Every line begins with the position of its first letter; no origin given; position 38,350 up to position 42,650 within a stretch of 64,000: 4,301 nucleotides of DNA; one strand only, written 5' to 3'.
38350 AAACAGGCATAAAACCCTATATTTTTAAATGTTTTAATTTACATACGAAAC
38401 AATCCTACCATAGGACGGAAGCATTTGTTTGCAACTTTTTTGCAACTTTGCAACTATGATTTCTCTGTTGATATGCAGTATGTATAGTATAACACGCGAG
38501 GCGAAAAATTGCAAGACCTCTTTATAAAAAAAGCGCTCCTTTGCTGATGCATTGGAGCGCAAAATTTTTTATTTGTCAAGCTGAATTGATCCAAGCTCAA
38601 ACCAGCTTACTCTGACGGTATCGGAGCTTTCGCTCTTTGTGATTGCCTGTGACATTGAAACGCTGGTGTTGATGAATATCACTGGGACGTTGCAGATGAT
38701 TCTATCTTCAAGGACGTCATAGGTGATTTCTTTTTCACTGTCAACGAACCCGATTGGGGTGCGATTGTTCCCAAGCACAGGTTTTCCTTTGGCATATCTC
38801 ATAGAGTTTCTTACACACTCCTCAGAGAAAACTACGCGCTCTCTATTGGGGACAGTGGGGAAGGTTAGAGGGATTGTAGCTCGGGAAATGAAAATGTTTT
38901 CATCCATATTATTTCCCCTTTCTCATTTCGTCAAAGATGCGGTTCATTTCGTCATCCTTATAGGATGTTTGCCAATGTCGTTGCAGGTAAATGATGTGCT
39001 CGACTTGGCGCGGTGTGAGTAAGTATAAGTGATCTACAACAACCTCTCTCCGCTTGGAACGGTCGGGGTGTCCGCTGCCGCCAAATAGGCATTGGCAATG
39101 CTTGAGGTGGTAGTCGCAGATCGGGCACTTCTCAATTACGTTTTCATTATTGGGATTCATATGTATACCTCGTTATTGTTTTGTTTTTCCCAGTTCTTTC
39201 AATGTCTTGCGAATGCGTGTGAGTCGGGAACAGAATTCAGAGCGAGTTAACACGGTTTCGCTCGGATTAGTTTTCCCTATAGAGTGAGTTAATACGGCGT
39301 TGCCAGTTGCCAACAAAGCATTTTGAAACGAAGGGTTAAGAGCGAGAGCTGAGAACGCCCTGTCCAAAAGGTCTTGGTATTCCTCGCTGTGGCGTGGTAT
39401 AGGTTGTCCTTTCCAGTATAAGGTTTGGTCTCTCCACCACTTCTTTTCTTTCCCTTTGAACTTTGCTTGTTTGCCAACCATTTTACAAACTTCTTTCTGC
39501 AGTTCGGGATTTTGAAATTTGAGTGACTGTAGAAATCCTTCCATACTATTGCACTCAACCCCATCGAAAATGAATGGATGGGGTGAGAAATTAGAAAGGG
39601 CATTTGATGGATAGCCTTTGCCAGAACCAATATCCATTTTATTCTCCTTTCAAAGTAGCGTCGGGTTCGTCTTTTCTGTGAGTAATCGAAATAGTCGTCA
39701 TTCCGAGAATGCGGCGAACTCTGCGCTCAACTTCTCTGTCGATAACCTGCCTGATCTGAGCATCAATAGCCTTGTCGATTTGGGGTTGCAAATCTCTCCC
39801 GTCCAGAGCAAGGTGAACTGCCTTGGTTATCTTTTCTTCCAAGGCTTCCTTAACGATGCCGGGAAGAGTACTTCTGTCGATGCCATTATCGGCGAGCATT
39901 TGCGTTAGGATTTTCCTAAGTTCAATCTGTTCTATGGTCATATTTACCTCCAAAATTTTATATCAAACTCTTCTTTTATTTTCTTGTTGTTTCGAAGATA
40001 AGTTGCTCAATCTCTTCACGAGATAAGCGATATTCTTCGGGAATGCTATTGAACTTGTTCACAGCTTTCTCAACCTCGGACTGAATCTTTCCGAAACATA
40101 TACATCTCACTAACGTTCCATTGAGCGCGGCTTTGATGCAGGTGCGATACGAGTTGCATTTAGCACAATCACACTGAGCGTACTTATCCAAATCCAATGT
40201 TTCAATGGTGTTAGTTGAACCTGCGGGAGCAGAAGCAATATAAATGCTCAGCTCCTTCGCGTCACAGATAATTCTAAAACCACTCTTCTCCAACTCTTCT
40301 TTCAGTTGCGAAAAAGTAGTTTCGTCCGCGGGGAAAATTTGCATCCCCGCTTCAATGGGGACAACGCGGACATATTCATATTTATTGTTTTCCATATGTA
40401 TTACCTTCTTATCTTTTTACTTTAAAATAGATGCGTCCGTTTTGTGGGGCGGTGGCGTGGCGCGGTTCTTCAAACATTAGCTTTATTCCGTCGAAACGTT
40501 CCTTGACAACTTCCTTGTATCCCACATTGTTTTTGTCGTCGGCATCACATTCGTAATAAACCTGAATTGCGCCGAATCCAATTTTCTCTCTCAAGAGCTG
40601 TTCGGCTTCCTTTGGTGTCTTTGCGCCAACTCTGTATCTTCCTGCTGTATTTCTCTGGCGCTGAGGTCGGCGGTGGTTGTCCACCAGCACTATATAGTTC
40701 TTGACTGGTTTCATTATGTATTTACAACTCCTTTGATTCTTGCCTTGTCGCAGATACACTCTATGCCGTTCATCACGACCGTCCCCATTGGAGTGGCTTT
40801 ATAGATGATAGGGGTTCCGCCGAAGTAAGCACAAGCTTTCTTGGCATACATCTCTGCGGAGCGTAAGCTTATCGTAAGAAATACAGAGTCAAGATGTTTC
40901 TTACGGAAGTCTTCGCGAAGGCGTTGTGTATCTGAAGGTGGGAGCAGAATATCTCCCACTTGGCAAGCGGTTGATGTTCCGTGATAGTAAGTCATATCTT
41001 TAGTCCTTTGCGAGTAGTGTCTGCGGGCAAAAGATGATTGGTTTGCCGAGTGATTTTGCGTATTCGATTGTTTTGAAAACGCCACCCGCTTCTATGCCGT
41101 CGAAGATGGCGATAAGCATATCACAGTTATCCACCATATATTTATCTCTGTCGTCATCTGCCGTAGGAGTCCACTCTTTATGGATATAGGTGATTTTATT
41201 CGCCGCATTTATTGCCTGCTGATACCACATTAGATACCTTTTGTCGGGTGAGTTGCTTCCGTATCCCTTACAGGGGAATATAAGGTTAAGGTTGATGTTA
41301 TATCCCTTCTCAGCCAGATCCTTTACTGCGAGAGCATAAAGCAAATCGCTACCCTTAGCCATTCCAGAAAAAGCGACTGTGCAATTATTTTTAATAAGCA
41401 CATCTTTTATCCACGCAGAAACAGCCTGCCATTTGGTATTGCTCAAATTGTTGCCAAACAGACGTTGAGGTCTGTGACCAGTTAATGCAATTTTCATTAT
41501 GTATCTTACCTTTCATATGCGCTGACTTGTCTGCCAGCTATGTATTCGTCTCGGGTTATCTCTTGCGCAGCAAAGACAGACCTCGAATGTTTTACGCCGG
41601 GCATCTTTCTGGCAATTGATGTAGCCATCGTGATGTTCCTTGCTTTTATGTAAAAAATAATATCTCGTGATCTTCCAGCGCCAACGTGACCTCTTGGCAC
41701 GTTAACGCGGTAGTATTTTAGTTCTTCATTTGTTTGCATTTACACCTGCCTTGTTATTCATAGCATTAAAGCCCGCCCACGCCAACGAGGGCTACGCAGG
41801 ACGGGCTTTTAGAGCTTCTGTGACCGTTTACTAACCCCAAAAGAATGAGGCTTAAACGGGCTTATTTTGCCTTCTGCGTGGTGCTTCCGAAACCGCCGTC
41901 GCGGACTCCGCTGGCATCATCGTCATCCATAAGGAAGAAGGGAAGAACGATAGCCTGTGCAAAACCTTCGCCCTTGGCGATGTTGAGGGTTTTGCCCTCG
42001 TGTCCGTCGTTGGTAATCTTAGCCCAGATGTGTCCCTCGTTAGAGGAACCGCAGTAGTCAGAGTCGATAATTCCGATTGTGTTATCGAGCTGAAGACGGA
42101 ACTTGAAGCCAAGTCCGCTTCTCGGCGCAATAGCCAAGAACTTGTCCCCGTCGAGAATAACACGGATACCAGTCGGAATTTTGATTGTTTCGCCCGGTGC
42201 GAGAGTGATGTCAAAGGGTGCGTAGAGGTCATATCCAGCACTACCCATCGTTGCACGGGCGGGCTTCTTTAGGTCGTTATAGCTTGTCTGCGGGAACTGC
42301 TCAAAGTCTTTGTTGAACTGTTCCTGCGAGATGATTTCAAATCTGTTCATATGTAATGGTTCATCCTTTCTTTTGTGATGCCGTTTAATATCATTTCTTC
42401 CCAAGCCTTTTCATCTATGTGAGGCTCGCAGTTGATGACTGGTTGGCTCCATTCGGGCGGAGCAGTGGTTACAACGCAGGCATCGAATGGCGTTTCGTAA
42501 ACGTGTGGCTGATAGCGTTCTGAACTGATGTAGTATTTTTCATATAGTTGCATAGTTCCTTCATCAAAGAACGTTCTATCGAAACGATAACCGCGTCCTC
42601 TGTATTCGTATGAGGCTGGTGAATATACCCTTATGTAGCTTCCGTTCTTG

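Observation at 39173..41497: Translationally coupled NAD/ADP-ribose-themed cluster: YpsA-type SLOG, Arr-like mini-ART, three unknowns, NADAR-like protein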

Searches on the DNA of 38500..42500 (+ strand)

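Call 5: search_dna_similar(query=window:38500-42500:+, collection=phages, mode=near, max_rows=25)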
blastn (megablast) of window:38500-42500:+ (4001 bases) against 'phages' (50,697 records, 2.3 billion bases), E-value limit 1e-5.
No match.

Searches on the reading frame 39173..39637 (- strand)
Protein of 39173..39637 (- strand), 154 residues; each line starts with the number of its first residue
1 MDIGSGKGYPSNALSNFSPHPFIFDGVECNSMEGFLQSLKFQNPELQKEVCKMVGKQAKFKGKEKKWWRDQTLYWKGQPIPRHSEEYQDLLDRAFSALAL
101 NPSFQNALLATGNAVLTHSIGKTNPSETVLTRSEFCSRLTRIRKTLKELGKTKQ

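Call 3: search_protein_families(library=pfam, max_evalue=1, proteins=[window:39173-39637:-])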
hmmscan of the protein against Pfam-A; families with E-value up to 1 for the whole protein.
window:39173-39637:- (154 aa): 1 family
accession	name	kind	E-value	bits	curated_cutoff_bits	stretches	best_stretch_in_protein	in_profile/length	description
PF08010.17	Phage_30_3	-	1.2e-58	197.3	36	1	8-143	1-137/138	Bacteriophage protein GP30.3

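Call 4: search_protein_families(library=phrogs, max_evalue=0.01, proteins=[window:39173-39637:-])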
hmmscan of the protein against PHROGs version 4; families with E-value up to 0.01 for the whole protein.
window:39173-39637:- (154 aa): 2 families
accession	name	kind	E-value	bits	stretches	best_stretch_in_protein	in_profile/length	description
phrog_652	-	unknown function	1.3e-52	179.8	1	1-148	129-275/296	-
phrog_1017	-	unknown function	0.00021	22.3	1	12-116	16-116/170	-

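Call 6: search_protein_families(library=ncbifam, max_evalue=0.1, proteins=[window:39173-39637:-])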
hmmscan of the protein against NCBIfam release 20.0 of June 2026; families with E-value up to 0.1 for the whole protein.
window:39173-39637:- (154 aa): 2 families
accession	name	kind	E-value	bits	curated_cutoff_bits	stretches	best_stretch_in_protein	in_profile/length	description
TIGR02464.1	ribofla_fusion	equivalog_domain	0.0079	16.5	73.7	1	12-46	11-45/153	riboflavin biosynthesis intermediates N-glycosidase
TIGR04539.1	tRNA_cyclodipep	subfamily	0.09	12.3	45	0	84-128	113-158/220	tRNA-dependent cyclodipeptide synthase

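Call 10: search_solved_structures(query=window:39173-39637:-, max_evalue=10, show_alignments=2)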
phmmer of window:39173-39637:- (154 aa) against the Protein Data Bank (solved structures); distinct sequences matched with E-value up to 10: 2.
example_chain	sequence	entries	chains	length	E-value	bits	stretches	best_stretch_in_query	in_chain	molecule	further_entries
4bwc_A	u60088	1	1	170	0.034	16.9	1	44-97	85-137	PHOSPHOLIPASE B-LIKE 1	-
3gcg_B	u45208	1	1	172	0.85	12.4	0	7-64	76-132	L0028 (Mitochondria associated protein)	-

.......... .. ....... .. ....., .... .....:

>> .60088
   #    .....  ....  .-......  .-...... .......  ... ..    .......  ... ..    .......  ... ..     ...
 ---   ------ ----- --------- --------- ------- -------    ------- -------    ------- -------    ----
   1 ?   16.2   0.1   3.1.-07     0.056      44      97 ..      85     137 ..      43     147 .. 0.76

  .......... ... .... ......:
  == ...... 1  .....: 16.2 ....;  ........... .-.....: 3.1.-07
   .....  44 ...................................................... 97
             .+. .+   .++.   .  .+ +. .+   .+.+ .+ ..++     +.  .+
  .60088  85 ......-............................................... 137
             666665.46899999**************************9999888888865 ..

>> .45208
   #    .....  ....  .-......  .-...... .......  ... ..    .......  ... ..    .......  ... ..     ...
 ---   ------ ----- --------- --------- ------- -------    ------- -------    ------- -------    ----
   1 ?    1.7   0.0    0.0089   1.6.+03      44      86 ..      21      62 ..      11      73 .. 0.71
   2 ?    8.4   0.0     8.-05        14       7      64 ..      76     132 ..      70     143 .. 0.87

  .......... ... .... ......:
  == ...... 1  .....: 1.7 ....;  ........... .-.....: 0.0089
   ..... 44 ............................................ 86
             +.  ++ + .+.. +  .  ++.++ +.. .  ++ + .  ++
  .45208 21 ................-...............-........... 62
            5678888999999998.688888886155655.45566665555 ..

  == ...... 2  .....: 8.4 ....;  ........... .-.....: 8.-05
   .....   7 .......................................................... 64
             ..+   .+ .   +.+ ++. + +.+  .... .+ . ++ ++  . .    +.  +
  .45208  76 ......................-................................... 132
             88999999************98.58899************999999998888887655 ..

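Call 37: find_related_loci(query=window:39173-39637:-, collection=viral_contigs, flank=8000)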
Query window:39173-39637:- (154 aa) in viral_contigs; peptide patterns used: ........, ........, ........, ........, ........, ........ (x = any residue, [..] = any of these).
33 stretches matched a pattern; 21 encode a relative of the query (tblastn E <= 1e-3); 21 distinct loci.
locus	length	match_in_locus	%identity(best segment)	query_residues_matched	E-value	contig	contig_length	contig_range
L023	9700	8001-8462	72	1-154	5e-76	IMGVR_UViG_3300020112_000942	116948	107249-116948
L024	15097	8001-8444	76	1-148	3e-68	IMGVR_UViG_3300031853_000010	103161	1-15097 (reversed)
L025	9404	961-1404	74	1-148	9e-67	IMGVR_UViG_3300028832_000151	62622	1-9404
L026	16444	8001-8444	68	1-148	4e-66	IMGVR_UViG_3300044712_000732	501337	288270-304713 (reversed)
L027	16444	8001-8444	68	1-148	4e-66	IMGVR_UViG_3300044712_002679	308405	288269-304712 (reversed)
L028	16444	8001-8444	73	1-148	8e-66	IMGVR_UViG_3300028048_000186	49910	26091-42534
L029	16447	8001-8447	64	1-148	7e-64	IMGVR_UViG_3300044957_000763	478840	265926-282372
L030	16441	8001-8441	61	1-147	1e-62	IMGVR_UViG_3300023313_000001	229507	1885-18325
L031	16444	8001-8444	66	1-147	2e-61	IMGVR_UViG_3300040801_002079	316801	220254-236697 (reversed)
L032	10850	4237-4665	69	1-143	2e-59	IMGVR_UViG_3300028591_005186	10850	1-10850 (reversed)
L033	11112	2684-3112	69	1-143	2e-59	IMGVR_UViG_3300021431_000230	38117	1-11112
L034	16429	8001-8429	66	1-143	2e-58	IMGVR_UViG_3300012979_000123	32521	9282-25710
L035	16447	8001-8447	60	1-147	5e-58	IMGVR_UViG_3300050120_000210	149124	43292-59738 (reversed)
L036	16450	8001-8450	58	1-146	1e-57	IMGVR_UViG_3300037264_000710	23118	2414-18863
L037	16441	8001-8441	65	1-147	2e-57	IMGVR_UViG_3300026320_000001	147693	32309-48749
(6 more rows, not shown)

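Call 43: search_protein_families(library=padloc, max_evalue=0.01, proteins=[window:39173-39637:-])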
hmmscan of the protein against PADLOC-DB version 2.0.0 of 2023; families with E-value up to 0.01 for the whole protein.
window:39173-39637:- (154 aa): 1 family
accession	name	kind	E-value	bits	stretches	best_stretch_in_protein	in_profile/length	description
PDLC04643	PDC-M42C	-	0.0039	15.4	1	13-118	15-115/158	-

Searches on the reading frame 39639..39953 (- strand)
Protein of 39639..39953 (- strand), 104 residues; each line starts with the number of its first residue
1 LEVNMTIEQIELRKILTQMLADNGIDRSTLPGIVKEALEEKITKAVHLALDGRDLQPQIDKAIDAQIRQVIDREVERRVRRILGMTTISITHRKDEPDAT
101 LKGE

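Call 3: search_protein_families(library=pfam, max_evalue=1, proteins=[window:39639-39953:-])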
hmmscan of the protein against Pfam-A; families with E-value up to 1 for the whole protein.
window:39639-39953:- (104 aa): 6 families
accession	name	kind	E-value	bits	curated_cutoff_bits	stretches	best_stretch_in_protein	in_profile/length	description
PF06415.18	iPGM_N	-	0.011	15.7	27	1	30-79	48-98/217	BPG-independent PGAM N-terminus (iPGM_N)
PF19955.5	EAD1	-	0.036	15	24.2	1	16-50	25-60/90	Effector-associated domain 1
PF08529.16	NusA_N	-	0.041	14.5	23.8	1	11-62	1-49/119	NusA N-terminal domain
PF10691.14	DUF2497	-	0.084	13.8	27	0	5-46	36-74/75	Protein of unknown function (DUF2497)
PF09665.15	RE_Alw26IDE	-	0.17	11.5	23.1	1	35-85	434-480/507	Type II restriction endonuclease (RE_Alw26IDE)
PF22455.1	PqqF_C_3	-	0.18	12.2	27.9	1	27-73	57-103/128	PQQ synthase PqqF, C-terminal lobe domain 3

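Call 4: search_protein_families(library=phrogs, max_evalue=0.01, proteins=[window:39639-39953:-])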
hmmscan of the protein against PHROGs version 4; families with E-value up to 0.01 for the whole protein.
window:39639-39953:- (104 aa): 1 family
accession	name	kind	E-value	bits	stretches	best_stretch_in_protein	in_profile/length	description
phrog_19738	-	unknown function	0.00089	20.6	1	11-75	6-70/116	-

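Call 6: search_protein_families(library=ncbifam, max_evalue=0.1, proteins=[window:39639-39953:-])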
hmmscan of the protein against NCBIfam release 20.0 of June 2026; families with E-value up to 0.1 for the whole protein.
window:39639-39953:- (104 aa): 4 families
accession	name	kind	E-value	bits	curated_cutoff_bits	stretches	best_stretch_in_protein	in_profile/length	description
TIGR03265.1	PhnT2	equivalog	0.004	16.4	457.7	1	62-96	164-197/353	putative 2-aminoethylphosphonate ABC transporter ATP-binding protein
TIGR03258.1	PhnT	equivalog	0.013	14.6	499.15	1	61-96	167-202/359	2-aminoethylphosphonate ABC transport system ATP-binding subunit PhnT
TIGR01187.1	potA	subfamily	0.014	14.5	355.6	1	62-96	130-163/325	polyamine ABC transporter ATP-binding protein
TIGR01307.1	pgm_bpd_ind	equivalog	0.015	13.7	330.65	1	28-84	124-181/504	2,3-bisphosphoglycerate-independent phosphoglycerate mutase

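Call 43: search_protein_families(library=padloc, max_evalue=0.01, proteins=[window:39639-39953:-])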
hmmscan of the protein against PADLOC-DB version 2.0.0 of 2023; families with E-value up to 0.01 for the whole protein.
window:39639-39953:- (104 aa): 0 families

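Call 74: search_protein_representatives(protein=window:39639-39953:-)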
Query: 104 residues. Proteins with E-value up to 0.001 (for the whole library): 61; up to 1e-10: 12; up to 1e-30: 1. The best 61 are listed.
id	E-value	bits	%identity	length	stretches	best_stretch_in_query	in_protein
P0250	9.5e-50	182.9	93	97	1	5-100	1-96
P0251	3.3e-23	98.0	58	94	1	5-97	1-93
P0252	5.0e-19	84.7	54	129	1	5-98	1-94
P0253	1.7e-15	73.4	51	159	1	5-91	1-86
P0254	3.4e-15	72.4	82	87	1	5-53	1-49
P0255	6.4e-15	71.5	50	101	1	5-92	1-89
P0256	5.9e-13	65.2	49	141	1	2-86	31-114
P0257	1.4e-12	64.0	45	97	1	4-91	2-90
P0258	1.0e-11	61.3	51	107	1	5-77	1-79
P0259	1.4e-11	60.8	41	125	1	5-91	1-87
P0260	2.7e-11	59.9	44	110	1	5-102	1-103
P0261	4.0e-11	59.4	48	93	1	5-81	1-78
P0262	1.5e-10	57.6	54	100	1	5-77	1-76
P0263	2.7e-10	56.7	45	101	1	5-80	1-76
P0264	3.6e-10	56.4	48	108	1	5-81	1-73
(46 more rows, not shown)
